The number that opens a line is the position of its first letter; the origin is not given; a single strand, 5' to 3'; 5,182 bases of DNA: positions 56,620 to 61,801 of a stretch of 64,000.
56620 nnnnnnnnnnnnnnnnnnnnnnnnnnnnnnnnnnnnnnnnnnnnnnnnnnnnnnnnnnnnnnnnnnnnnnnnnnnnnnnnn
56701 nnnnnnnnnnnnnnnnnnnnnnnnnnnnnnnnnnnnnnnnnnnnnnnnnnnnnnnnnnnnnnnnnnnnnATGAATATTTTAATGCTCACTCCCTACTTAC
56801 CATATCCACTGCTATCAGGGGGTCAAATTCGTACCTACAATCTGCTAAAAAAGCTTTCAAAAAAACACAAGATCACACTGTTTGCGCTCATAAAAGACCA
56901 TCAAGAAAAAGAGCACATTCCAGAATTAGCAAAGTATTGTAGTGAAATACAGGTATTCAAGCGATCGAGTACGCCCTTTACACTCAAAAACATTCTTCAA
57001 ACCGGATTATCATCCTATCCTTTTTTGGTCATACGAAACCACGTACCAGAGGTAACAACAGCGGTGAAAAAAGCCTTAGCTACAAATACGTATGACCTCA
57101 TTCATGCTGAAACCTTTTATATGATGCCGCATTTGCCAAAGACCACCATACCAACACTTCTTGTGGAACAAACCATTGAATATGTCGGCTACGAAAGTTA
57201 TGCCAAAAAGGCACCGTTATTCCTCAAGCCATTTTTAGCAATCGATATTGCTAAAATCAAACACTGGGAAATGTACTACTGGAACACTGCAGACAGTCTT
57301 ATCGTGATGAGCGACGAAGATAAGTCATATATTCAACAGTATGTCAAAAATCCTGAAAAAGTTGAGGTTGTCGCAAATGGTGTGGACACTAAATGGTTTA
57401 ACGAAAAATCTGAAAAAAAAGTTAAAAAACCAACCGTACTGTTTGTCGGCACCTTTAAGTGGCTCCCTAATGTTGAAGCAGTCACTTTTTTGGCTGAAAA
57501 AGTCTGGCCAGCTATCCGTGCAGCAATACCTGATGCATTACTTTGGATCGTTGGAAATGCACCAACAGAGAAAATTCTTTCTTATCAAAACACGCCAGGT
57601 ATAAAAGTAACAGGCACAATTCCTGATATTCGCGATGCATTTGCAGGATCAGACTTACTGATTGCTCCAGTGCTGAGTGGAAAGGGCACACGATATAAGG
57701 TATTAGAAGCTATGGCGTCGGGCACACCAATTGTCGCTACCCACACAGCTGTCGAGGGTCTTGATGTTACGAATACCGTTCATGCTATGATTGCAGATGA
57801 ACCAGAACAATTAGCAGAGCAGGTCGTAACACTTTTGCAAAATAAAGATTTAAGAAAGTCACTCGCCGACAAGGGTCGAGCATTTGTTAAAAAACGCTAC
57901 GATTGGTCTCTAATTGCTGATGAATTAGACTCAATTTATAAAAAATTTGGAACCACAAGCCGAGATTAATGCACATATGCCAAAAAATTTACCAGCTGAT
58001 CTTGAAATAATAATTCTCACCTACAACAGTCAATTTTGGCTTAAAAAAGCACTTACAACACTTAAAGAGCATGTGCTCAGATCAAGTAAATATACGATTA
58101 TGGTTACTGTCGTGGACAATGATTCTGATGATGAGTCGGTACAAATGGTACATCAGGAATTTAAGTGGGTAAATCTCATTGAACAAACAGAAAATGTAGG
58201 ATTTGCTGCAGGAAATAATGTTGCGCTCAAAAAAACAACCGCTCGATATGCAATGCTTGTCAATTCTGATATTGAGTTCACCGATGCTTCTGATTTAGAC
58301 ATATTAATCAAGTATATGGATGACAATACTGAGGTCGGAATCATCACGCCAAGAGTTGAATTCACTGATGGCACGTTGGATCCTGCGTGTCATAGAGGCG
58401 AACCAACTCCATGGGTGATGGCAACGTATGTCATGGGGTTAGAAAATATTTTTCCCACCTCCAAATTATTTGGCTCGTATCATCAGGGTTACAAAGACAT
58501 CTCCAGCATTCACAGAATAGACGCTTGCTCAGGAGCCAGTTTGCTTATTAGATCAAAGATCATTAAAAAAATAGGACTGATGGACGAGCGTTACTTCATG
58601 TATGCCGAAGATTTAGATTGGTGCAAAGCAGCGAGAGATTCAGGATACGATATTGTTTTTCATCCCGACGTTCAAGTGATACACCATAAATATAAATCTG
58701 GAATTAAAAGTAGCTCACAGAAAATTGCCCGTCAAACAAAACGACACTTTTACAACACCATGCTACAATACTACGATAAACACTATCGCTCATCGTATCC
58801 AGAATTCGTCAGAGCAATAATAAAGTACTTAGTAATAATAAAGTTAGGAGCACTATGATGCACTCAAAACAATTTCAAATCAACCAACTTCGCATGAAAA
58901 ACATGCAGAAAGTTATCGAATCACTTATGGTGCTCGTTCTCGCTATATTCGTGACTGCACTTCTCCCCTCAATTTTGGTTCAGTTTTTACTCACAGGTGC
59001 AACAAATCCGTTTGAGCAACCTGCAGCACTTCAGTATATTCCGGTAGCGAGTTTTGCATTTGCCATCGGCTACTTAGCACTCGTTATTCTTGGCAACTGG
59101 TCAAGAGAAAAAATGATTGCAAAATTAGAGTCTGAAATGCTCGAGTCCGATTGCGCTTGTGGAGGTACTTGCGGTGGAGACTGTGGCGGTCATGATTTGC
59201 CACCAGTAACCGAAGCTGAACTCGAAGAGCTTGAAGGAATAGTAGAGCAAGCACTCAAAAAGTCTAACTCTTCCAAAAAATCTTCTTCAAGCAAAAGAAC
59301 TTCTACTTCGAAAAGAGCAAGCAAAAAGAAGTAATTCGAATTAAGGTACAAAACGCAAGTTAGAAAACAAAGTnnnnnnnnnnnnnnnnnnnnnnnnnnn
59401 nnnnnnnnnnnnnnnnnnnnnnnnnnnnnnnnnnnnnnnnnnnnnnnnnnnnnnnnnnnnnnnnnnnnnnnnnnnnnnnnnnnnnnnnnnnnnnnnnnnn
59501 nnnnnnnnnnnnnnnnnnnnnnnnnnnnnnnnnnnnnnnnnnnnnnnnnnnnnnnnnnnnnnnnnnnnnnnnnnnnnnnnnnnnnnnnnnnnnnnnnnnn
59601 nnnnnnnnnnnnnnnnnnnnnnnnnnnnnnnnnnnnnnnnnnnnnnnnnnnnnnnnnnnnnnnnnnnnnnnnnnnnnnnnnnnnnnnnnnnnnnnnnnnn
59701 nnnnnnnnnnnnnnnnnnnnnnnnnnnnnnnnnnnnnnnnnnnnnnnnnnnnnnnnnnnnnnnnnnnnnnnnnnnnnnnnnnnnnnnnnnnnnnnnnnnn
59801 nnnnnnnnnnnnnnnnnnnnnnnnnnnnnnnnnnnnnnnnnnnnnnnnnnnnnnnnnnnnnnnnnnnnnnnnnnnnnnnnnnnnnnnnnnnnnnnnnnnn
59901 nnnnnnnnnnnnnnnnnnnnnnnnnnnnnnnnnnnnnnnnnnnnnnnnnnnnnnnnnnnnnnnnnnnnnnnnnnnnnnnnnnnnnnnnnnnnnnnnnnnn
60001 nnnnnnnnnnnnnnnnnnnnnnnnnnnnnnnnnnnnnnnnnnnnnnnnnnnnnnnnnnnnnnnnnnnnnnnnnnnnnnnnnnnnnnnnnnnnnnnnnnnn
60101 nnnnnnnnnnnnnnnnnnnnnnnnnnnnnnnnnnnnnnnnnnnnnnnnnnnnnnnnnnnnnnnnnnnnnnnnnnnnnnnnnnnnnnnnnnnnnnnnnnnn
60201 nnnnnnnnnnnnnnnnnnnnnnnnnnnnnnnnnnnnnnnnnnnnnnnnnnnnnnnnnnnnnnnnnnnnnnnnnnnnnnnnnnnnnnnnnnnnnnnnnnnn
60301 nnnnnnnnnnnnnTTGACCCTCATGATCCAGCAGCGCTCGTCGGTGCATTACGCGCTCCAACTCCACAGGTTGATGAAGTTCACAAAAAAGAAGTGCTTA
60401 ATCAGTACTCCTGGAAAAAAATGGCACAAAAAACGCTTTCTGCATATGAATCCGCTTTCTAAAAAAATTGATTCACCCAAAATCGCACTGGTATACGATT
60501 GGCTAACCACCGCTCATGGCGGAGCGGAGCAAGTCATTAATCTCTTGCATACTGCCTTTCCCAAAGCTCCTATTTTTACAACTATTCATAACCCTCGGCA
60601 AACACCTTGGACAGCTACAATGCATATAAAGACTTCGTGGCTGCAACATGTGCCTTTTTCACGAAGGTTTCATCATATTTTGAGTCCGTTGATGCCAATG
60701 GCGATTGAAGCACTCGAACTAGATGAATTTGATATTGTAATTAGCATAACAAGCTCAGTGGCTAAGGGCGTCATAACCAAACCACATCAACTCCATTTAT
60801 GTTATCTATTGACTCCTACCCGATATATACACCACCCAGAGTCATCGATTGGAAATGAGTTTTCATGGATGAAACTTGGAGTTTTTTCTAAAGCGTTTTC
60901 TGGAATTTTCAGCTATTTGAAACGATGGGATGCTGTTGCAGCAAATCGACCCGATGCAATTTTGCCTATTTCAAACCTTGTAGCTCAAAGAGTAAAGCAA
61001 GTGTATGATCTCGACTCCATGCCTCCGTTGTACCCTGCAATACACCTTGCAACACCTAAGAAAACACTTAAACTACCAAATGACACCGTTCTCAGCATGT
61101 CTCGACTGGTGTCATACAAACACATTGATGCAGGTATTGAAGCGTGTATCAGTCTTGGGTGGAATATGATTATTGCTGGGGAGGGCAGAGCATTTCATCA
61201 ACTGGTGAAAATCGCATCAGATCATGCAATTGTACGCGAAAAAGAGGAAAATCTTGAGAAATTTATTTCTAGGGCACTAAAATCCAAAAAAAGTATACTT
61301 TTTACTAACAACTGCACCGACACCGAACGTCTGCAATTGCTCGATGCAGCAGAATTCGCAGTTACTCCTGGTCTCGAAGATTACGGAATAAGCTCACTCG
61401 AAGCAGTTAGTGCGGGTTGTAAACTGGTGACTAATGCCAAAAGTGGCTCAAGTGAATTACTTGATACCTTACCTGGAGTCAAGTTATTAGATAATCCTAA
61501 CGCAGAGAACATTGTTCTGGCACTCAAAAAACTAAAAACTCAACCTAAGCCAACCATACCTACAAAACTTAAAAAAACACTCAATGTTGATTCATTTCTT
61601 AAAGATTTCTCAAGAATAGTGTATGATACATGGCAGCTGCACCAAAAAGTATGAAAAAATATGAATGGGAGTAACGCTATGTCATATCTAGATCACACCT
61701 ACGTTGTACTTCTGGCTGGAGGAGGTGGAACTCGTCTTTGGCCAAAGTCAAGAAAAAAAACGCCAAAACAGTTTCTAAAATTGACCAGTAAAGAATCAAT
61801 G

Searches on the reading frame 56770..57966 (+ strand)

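Call 21: search_protein_families(library=pfam, proteins=[window:56770-57966:+], max_evalue=0.001)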
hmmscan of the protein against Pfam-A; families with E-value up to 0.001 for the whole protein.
window:56770-57966:+ (399 aa): 4 families
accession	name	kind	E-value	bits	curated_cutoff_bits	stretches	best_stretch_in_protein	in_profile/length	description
PF13692.12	Glyco_trans_1_4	-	6.1e-26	91.8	27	1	220-358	1-142/142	Glycosyl transferases group 1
PF00534.26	Glycos_transf_1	-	9.2e-16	58.3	26.4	1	211-370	6-170/172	Glycosyl transferases group 1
PF13439.12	Glyco_transf_4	-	3.8e-12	47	28.5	1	16-208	2-169/170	Glycosyltransferase Family 4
PF13524.12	Glyco_trans_1_2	-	7.1e-10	39.4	25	1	260-386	19-142/144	Glycosyl transferase-like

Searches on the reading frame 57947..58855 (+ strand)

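Call 21: search_protein_families(library=pfam, proteins=[window:57947-58855:+], max_evalue=0.001)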
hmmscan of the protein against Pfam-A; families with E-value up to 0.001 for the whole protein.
window:57947-58855:+ (303 aa): 3 families
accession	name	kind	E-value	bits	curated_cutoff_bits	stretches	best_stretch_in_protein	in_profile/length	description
PF00535.33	Glycos_transf_2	-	1.5e-16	61.2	23.3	1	21-147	2-126/168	Glycosyl transferase family 2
PF13641.12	Glyco_tranf_2_3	-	3.9e-07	30.7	27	1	20-269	4-229/230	Glycosyltransferase like family 2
PF13632.12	Glyco_trans_2_3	-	0.00016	22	27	0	189-272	67-144/198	Glycosyl transferase family group 2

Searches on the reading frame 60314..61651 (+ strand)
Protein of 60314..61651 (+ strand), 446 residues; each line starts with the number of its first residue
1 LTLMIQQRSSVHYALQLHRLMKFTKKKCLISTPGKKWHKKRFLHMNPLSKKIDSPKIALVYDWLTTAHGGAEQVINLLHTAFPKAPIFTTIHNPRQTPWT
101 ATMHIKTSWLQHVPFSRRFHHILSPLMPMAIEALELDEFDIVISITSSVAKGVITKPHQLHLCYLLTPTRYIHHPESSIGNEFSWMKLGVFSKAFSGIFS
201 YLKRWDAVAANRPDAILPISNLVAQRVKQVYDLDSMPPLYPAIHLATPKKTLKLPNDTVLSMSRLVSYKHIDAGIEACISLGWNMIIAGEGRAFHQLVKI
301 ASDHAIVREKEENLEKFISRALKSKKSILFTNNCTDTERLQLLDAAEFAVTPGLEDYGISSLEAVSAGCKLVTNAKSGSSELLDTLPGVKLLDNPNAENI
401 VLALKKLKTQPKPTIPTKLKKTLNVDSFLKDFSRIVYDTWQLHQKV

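Call 74: search_protein_families(library=pfam, proteins=[window:60314-61651:+], max_evalue=0.01)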
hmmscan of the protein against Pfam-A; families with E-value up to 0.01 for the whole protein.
window:60314-61651:+ (446 aa): 3 families
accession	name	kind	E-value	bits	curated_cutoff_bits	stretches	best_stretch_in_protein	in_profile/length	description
PF00534.26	Glycos_transf_1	-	4.9e-10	39.7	26.4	1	252-412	11-160/172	Glycosyl transferases group 1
PF20706.3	GT4-conflict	-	0.00012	21.6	26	1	244-403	182-335/385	Family 4 Glycosyltransferase in conflict systems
PF13692.12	Glyco_trans_1_4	-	0.0003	21.5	27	1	269-407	15-139/142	Glycosyl transferases group 1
